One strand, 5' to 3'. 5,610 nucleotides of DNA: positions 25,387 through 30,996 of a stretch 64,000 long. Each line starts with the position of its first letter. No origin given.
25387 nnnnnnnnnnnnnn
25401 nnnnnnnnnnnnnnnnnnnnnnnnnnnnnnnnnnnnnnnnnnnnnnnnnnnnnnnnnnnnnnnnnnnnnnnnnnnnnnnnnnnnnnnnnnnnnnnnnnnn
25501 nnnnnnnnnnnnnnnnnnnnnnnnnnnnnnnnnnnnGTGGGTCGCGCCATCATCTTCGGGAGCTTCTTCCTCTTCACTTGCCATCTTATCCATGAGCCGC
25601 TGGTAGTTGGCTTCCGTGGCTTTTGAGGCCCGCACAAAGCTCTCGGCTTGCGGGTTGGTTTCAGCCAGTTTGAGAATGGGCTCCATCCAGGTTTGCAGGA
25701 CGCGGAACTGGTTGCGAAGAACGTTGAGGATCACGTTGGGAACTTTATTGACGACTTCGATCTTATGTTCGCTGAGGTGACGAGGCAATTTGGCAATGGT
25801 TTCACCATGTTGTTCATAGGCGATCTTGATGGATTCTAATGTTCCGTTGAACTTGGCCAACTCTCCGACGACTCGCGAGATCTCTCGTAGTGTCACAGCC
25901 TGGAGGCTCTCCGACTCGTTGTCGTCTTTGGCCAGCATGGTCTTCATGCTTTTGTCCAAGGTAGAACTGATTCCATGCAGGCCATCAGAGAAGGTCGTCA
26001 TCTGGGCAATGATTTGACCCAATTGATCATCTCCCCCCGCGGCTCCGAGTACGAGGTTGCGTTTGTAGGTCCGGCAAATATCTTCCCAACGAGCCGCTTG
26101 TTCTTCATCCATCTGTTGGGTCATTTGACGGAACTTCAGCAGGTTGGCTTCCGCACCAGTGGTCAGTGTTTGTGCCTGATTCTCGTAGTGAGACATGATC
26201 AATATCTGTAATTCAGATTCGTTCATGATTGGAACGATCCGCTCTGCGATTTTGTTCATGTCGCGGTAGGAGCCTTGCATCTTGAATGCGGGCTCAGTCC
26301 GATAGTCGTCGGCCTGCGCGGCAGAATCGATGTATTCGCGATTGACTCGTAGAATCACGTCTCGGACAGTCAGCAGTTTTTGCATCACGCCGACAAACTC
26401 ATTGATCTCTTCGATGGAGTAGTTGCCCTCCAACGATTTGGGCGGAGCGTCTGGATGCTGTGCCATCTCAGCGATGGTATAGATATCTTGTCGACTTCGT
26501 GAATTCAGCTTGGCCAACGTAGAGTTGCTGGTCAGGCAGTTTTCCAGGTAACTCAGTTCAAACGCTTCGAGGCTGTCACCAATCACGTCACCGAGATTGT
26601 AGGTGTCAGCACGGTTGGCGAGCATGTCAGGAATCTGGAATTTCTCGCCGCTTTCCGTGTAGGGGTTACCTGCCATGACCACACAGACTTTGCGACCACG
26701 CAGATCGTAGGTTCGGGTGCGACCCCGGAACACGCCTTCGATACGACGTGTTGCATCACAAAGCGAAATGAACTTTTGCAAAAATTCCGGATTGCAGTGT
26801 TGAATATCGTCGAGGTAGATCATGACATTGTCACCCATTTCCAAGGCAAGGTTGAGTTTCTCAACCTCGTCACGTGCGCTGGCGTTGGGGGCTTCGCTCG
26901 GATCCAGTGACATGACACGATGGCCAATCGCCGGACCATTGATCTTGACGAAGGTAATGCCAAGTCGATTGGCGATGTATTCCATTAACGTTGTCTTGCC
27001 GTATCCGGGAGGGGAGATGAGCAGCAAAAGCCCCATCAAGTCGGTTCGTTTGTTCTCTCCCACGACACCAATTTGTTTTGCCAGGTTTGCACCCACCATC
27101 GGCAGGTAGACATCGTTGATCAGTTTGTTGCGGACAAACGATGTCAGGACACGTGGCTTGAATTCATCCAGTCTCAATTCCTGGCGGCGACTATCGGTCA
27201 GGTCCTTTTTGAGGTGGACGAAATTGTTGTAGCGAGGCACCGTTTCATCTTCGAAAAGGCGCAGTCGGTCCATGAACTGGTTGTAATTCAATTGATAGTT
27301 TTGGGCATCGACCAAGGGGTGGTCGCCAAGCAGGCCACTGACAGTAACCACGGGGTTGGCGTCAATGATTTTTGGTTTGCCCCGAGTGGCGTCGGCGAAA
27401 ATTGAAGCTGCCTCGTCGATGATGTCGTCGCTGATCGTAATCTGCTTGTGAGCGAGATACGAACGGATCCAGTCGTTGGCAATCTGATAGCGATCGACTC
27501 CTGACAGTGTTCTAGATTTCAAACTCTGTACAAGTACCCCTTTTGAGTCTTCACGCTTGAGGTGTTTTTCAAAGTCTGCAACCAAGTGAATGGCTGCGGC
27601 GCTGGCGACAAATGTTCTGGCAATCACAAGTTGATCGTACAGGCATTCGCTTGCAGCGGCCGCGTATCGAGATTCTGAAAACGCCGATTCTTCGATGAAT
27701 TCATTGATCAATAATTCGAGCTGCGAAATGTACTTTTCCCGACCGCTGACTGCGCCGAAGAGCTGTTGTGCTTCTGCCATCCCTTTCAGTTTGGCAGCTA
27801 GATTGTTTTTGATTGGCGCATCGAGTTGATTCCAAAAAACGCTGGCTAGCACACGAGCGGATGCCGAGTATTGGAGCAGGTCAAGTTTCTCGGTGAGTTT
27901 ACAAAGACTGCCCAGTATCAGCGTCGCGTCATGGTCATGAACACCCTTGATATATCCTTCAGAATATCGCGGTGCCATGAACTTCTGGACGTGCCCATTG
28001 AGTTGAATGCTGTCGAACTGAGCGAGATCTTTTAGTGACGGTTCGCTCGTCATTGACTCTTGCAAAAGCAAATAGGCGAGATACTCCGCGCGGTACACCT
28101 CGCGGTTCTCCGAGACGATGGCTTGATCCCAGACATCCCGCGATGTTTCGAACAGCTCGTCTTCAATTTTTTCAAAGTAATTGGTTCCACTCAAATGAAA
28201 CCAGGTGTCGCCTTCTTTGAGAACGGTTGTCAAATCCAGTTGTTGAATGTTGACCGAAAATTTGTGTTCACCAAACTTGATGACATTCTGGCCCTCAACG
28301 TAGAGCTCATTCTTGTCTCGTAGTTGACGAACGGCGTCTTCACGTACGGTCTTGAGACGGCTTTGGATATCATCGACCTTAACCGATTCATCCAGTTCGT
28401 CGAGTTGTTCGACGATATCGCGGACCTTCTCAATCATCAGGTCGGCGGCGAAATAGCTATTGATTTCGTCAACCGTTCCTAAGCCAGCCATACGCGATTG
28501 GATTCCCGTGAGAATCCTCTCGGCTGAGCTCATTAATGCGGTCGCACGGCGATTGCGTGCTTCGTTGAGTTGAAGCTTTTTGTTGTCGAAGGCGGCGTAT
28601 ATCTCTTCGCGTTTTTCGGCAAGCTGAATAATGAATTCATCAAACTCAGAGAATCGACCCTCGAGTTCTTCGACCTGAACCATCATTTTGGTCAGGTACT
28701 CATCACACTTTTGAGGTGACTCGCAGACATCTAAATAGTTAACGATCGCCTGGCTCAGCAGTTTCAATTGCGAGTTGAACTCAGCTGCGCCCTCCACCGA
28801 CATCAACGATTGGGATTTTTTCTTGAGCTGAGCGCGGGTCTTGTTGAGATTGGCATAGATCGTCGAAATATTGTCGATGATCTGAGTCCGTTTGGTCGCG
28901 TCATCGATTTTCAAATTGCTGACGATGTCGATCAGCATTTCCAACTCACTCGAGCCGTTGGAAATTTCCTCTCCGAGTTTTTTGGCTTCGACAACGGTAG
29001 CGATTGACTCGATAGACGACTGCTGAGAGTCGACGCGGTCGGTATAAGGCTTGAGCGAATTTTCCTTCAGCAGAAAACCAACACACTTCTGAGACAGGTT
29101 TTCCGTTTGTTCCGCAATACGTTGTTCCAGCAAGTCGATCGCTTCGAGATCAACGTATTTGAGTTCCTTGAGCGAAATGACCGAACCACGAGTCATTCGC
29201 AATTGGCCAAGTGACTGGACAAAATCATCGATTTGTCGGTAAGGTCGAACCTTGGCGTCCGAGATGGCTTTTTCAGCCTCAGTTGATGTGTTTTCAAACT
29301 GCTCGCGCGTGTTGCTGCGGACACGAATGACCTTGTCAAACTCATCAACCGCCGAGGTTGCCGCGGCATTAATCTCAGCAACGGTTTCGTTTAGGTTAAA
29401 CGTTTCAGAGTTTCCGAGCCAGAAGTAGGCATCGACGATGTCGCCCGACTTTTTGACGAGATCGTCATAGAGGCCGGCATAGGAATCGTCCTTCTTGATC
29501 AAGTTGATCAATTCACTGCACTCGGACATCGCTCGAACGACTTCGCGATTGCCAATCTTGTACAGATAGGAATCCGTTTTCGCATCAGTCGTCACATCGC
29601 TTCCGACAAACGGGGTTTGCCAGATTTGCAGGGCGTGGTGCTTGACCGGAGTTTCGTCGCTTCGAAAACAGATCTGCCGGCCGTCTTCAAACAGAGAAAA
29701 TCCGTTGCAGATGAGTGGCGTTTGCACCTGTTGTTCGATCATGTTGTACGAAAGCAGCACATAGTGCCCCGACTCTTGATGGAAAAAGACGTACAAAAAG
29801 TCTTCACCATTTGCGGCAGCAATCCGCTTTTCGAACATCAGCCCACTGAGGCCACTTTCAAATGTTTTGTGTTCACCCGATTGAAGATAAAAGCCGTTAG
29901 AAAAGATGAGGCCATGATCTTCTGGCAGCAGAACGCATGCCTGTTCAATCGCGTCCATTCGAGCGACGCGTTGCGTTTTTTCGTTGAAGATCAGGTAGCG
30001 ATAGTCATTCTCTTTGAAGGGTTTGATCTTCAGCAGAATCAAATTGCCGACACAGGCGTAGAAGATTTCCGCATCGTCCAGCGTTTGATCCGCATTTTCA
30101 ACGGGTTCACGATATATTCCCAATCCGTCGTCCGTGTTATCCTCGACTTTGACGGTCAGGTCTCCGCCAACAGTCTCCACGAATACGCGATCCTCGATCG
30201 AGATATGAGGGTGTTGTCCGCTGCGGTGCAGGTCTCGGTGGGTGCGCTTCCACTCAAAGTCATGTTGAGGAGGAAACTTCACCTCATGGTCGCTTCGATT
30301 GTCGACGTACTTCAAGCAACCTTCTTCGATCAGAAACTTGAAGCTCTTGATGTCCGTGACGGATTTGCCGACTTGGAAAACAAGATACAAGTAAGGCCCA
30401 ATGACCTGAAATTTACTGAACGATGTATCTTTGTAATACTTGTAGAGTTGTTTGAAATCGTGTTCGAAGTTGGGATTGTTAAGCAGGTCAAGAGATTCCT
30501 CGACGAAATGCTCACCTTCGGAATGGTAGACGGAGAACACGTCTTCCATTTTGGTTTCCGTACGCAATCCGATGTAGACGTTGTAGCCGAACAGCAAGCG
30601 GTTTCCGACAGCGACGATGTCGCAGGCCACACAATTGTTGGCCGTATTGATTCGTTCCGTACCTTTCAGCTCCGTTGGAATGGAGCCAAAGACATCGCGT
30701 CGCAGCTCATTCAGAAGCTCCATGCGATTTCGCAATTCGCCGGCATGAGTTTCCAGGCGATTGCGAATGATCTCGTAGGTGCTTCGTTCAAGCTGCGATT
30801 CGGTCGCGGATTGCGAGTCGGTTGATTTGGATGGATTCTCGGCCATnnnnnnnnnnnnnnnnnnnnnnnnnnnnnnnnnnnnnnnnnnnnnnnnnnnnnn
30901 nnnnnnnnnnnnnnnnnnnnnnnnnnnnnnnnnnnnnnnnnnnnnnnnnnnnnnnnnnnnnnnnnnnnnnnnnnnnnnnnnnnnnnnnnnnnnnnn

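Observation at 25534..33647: NfeD-flotillin-giant MoxR-like AAA+ protein operon: candidate uncharacterised membrane-microdomain system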

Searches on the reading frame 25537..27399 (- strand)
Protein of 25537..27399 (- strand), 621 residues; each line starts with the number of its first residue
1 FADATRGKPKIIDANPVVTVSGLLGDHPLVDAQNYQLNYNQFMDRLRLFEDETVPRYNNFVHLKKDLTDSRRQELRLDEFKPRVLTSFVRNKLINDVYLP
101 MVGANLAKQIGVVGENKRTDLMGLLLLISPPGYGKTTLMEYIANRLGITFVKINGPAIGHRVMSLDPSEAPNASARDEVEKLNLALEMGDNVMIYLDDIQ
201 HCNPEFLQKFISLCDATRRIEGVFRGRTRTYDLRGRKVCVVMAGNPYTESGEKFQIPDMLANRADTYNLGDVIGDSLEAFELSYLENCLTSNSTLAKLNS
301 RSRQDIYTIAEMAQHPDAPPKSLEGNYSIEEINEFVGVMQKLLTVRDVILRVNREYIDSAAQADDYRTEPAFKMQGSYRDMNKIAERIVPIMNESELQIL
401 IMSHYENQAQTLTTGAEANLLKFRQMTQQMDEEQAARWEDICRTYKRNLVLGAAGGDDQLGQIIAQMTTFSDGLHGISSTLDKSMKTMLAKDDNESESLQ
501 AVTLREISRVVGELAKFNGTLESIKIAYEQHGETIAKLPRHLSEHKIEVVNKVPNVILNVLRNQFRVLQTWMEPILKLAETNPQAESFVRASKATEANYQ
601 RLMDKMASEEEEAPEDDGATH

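Call 53: predict_structure(alignment_id=A3)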
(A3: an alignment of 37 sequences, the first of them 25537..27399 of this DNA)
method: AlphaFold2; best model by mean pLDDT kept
length: 621 residues; sequences in the alignment: 37
mean_pLDDT: 79.2   pTM: 0.62
mean pLDDT of the five models: 79.2, 78.3, 75.6, 74.9, 73.7
residues with pLDDT >= 90: 190; 70-90: 260; 50-70: 139; < 50: 32
segments of 3 or more residues with pLDDT < 50: 1-4, 81-85, 538-549, 614-621
pLDDT, mean of each block of 10 residues (from residue 1): 51 75 84 86 88 91 83 66 53 83 85 56 81 85 88 93 94 95 91 93 92 81 93 88 85 82 82 77 89 88 88 89 90 94 95 89 84 90 94 96 93 87 94 91 83 64 64 66 72 62 69 63 66 56 45 59 68 69 72 72 70 48 34
secondary structure, 60 per line:
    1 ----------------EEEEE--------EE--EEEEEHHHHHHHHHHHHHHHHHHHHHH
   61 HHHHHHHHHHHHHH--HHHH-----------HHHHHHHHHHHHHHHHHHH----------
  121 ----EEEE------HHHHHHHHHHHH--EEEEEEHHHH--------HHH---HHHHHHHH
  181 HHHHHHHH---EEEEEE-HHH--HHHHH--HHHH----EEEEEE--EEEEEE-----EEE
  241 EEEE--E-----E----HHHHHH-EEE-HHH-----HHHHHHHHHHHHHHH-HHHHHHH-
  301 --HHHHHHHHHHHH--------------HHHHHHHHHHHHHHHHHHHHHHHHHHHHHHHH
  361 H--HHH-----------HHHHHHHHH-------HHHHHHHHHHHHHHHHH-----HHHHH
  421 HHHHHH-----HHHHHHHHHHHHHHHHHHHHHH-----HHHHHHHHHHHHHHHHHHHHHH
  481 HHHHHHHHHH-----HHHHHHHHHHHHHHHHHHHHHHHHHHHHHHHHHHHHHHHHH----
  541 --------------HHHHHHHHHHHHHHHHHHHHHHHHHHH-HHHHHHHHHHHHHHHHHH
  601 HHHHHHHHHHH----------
elements in order: E17-21 E34-38 H39-74 H77-80 H92-110 E125-128 H135-146 E149-154 H155-158 H173-188 E192-197 H204-208 H211-214 E219-224 E227-232 E238-244 H258-263 E265-267 H277-291 H293-299 H303-314 H329-361 H378-386 H394-410 H416-426 H432-453 H459-490 H496-536 H555-581 H583-611
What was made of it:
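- Checked: The AAA+ module follows (model of residues 1150-1770, pLDDT 79, call 53).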

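Call 56: fold_search(model_id=the predicted structure, library=pdb)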
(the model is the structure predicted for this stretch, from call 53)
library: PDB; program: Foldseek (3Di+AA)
matches with E <= 10: 1300; with E <= 0.001: 698
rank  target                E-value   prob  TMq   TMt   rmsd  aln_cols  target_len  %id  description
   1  6l1q_A                5.6e-07  1.00  0.26  0.53   9.4       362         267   12  Crystal structure of AfCbbQ2, a MoxR AAA+-ATPase and CbbQO-type Rubisco activase from Acidithiobacillus ferrooxidans (released 2019-12-18)
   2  8b9a_7                6.9e-07  1.00  0.17  0.17  21.3       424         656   14  S. cerevisiae replisome + Ctf4, bound by pol alpha primase. Complex engaged with a fork DNA substrate containing a 60  (released 2023-08-09)
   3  8efv_B                9.0e-07  1.00  0.22  0.38  11.5       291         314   16  Structure of single homo-hexameric Holliday junction ATP-dependent DNA helicase RuvB motor (released 2023-05-10)
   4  7pbl_C                9.0e-07  1.00  0.22  0.39  11.1       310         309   16  RuvAB branch migration motor complexed to the Holliday junction - RuvB AAA+ state s1 [t2 dataset] (released 2022-09-14)
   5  9qh7_E                9.4e-07  1.00  0.24  0.52   9.1       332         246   14  NorQ in complex with NorD VWA domain steep staircase subset 1 from Paracoccus denitrificans (released 2026-03-25)
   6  9gjw_7                1.2e-06  1.00  0.18  0.17  20.4       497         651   15  OCCM maturation intermediate stalled with an Arginine Finger mutation in Mcm2 (released 2025-03-05)
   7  9bcx_6                1.3e-06  1.00  0.21  0.19  25.2       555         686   12  Cryo-EM structure of the S. cerevisiae ORC-Cdc6-Mcm2-7-DNA complex with a fully closed Mcm2-Mcm5 DNA entry gate (released 2025-01-01)
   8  8rig_3                1.4e-06  1.00  0.20  0.20  18.5       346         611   14  Cryo-EM structure of an MCM helicase single hexamer loaded onto dsDNA. (released 2025-01-01)
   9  9qh4_F                1.5e-06  1.00  0.26  0.56   9.6       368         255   12  NorQ hexamer from Paracoccus denitrificans (released 2026-03-25)
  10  9qhd_C                1.6e-06  1.00  0.24  0.52   8.0       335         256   12  NorQD complex state 1 from Jhaorihella thermophila (released 2026-03-25)
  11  9nuk_A                1.7e-06  1.00  0.21  0.22  18.7       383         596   13  SsoPfMCM:DNA class 2a from merged particles (released 2026-03-25)
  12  9qh6_B                1.7e-06  1.00  0.26  0.56   9.0       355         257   12  NorQ in complex with NorD VWA domain from Paracoccus denitrificans (released 2026-03-25)
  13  8efv_A                2.3e-06  1.00  0.23  0.40  12.6       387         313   13  Structure of single homo-hexameric Holliday junction ATP-dependent DNA helicase RuvB motor (released 2023-05-10)
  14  8q67_F                2.3e-06  1.00  0.20  0.22  19.8       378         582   15  Crystal structure of a homohexameric MCM from M. acidophilum (released 2025-03-12)
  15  8w0f_3                2.3e-06  1.00  0.21  0.20  18.9       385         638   12  Cryo-EM structure of a human MCM2-7 double hexamer on dsDNA (released 2024-10-02)
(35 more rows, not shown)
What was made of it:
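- On MoxR AAA+ subfamily: MCM and RuvB have similar E-values (call 56).
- Closest known: MoxR-family AAA+ chaperones. Same: The closest solved folds by TM-score normalised to the target are CbbQ and NorQ (call 56).
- Among the top-ranked fold matches, those with the highest TM-score normalised to the target (0.53-0.61) are the MoxR chaperone-type ATPases CbbQ and NorQ (call 56). CbbQ and NorQ are the closest folds (call 56).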

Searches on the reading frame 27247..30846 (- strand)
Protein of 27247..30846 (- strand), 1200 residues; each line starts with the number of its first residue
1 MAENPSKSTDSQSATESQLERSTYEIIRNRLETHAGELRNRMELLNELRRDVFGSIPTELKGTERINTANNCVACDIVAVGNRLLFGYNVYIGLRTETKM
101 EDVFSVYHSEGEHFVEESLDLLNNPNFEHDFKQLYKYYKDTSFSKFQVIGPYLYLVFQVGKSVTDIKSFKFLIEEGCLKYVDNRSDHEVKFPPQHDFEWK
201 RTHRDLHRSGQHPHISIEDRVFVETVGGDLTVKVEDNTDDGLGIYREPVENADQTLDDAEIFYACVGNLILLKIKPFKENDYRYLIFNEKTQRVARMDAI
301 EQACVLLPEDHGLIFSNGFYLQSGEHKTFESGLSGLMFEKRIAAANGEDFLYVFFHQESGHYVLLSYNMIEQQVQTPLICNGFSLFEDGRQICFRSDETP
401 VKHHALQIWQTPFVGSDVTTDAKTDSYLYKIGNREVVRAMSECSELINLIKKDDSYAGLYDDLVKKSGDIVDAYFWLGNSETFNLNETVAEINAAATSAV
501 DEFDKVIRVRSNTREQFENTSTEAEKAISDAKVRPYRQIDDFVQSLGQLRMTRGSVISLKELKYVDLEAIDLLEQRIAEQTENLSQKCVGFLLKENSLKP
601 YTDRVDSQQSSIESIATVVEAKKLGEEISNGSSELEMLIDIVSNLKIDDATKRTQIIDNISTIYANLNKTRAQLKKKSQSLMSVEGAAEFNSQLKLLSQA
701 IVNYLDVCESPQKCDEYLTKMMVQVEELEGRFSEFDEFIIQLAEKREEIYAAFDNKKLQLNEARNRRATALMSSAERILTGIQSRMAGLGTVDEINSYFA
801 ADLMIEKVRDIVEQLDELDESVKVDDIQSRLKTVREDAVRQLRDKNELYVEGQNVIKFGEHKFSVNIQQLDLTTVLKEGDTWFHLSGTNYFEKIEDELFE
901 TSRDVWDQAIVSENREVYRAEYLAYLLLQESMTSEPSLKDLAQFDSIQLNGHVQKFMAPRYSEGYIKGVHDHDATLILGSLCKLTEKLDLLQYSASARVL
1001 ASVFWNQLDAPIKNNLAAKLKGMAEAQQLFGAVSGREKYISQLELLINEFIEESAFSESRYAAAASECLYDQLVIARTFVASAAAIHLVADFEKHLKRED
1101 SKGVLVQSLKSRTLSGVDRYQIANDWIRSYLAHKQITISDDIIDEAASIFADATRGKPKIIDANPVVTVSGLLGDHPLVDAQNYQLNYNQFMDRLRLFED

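Call 61: predict_structure(alignment_id=A2)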
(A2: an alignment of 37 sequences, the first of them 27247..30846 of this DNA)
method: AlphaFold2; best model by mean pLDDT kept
length: 1200 residues; sequences in the alignment: 37
mean_pLDDT: 84.4   pTM: 0.50
mean pLDDT of the five models: 84.4, 83.5, 79.5, 79.3, 79.2
residues with pLDDT >= 90: 435; 70-90: 673; 50-70: 67; < 50: 25
segments of 3 or more residues with pLDDT < 50: 1-19, 861-863
pLDDT, mean of each block of 10 residues (from residue 1): 35 42 75 93 92 86 89 92 91 74 90 85 91 89 92 94 91 92 91 93 88 88 86 80 84 86 93 93 92 89 92 93 88 89 89 93 94 91 91 88 92 77 74 91 90 72 90 91 92 89 80 84 86 81 83 85 82 87 81 79 79 72 76 75 69 77 77 72 68 77 82 84 81 76 83 84 80 83 78 79 83 83 83 81 62 54 55 82 83 84 78 92 94 83 92 94 92 96 90 92 89 88 85 82 92 82 92 88 92 89 82 84 93 90 91 76 92 92 93 88
secondary structure, 60 per line:
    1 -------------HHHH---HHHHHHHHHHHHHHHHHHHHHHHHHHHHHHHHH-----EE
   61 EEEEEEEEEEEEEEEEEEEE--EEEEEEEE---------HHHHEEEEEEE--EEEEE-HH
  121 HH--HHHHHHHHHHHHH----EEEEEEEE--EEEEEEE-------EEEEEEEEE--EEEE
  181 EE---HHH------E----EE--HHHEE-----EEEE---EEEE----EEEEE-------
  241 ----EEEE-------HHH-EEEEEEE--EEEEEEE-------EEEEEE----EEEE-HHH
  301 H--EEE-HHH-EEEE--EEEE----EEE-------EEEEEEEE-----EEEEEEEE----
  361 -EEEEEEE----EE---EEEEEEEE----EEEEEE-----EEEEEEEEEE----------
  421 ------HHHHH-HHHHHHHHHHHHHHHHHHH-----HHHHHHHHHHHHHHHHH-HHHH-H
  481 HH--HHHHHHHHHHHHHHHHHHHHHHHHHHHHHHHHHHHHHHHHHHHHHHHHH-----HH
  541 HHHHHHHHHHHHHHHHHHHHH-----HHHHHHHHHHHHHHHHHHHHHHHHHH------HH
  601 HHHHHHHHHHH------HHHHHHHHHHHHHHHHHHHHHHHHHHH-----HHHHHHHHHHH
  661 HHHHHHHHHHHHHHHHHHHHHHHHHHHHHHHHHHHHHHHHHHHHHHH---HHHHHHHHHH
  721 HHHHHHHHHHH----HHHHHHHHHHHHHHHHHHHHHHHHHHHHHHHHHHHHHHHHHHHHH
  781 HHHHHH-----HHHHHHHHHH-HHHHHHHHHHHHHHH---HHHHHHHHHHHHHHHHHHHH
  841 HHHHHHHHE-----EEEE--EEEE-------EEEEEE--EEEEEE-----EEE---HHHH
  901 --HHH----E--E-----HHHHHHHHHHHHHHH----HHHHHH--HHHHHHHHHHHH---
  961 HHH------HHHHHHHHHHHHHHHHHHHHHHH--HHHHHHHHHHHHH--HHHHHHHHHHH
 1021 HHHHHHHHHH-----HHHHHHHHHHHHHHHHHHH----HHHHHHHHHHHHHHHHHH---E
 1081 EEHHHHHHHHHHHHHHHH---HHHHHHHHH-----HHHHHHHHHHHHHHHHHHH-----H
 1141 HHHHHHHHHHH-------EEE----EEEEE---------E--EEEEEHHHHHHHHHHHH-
elements in order (helices of 4 or more, strands of 3 or more residues): H14-17 H21-53 E59-80 E83-90 H100-103 E104-110 E113-117 H119-122 H125-137 E142-149 E152-158 E166-174 E177-182 E214-217 E221-224 E229-233 E245-248 E260-266 E269-275 E283-288 E293-296 H298-301 E304-306 E312-315 E318-321 E326-328 E336-343 E349-356 E362-368 E378-385 E390-395 E401-410 H427-431 H433-451 H457-473 H475-478 H485-533 H539-561 H567-592 H599-611 H618-644 H650-707 H711-731 H736-786 H792-801 H803-817 H821-848 E855-858 E861-864 E872-877 E880-885 E891-893 H897-900 H919-933 H938-943 H946-957 H970-992 H995-1007 H1010-1030 H1036-1054 H1059-1076 E1080-1082 H1083-1098 H1102-1110 H1116-1134 H1140-1151 E1159-1161 E1166-1170 E1183-1187 H1188-1199
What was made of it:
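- Beta-propeller, helical rod and AAA+ module (calls 53, 61).
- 29617..30672 (-): Beta-propeller domain (residues 59-410), which lies within the Pfam DUF3686 match (residues 37-475). AlphaFold model (call 61).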

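Call 92: fold_search(model_id=the predicted structure, library=pdb)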
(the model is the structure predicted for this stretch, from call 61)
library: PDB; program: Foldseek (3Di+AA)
matches with E <= 10: 573; with E <= 0.001: 42
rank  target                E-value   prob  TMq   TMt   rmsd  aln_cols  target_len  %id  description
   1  8pu0_A                1.5e-05  1.00  0.12  0.12  16.5       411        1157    9  Cryo-EM structure of human Elp123 in complex with tRNA, desulpho-CoA, 5'-deoxyadenosine and methionine (released 2024-04-17)
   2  8j07_i9               1.7e-05  0.63  0.06  0.06  76.8      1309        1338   10  96nm repeat of human respiratory doublet microtubule and associated axonemal complexes (released 2023-07-26)
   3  8glv_DA               2.2e-05  0.98  0.10  0.03  50.3      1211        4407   12  96-nm repeat unit of doublet microtubules from Chlamydomonas reinhardtii flagella (released 2023-05-31)
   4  7k58_C                2.3e-05  0.90  0.10  0.05  64.1      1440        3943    9  Structure of outer-arm dyneins bound to microtubule with microtubule binding state 1(MTBS-1) (released 2021-09-29)
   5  12dl_HA               3.4e-05  1.00  0.12  0.33  16.9       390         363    8  Native structure of the cytoplasmic lattice (CPL) asymmetric unit from mouse MII eggs (released 2026-04-08)
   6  9d5n_CH               4.8e-05  0.93  0.07  0.11  24.0       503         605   10  48-nm doublet microtubule from Trichomonas vaginalis strain G3 (released 2025-05-14)
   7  9n73_LI               6.2e-05  0.98  0.11  0.18  33.7       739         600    9  SSU processome maturation and disassembly, State G (released 2025-10-29)
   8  8xi3_B                6.5e-05  1.00  0.12  0.31  16.8       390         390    8  Structure of mouse SCMC-14-3-3gama complex (released 2024-10-02)
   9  8cuk_A                6.5e-05  1.00  0.12  0.31  17.2       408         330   12  X-ray Structure of the WD40 domain of HOPS subunit Vps11 from Yeast (released 2022-05-25)
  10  7pi2_J                7.3e-05  1.00  0.12  0.31  16.7       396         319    9  PfCyRPA bound to monoclonal antibody Cy.003 Fab fragment (released 2022-02-09)
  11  5o3w_B                1.0e-04  1.00  0.11  0.16  25.9       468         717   11  Structural characterization of the fast and promiscuous macrocyclase from plant - PCY1-S562A bound to Presegetalin A1 (released 2018-02-07)
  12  9d1y_A                1.2e-04  1.00  0.12  0.32  16.2       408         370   10  Structure of G75R Ubiquitin bound to KLHDC3-EloB/C (released 2024-11-20)
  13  7phw_A                1.3e-04  1.00  0.12  0.36  17.3       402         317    9  PfCyRPA bound to monoclonal antibody Cy.004 Fab fragment (released 2022-02-09)
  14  5o3x_B                1.3e-04  1.00  0.11  0.17  25.1       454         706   11  Structural characterization of the fast and promiscuous macrocyclase from plant - apo PCY1 (released 2018-02-07)
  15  5o3w_C                1.4e-04  1.00  0.11  0.17  23.2       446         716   10  Structural characterization of the fast and promiscuous macrocyclase from plant - PCY1-S562A bound to Presegetalin A1 (released 2018-02-07)
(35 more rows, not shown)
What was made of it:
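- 29617..30672 (-): Foldseek matches are generic WD40, Kelch and prolyl-oligopeptidase propellers (call 92).
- The beta-propeller is a generic protein-binding module (call 92).
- Tried and rejected: Fold searches of the model of residues 1-1200: Foldseek gives generic beta-propellers and propeller-plus-solenoid proteins (call 92).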
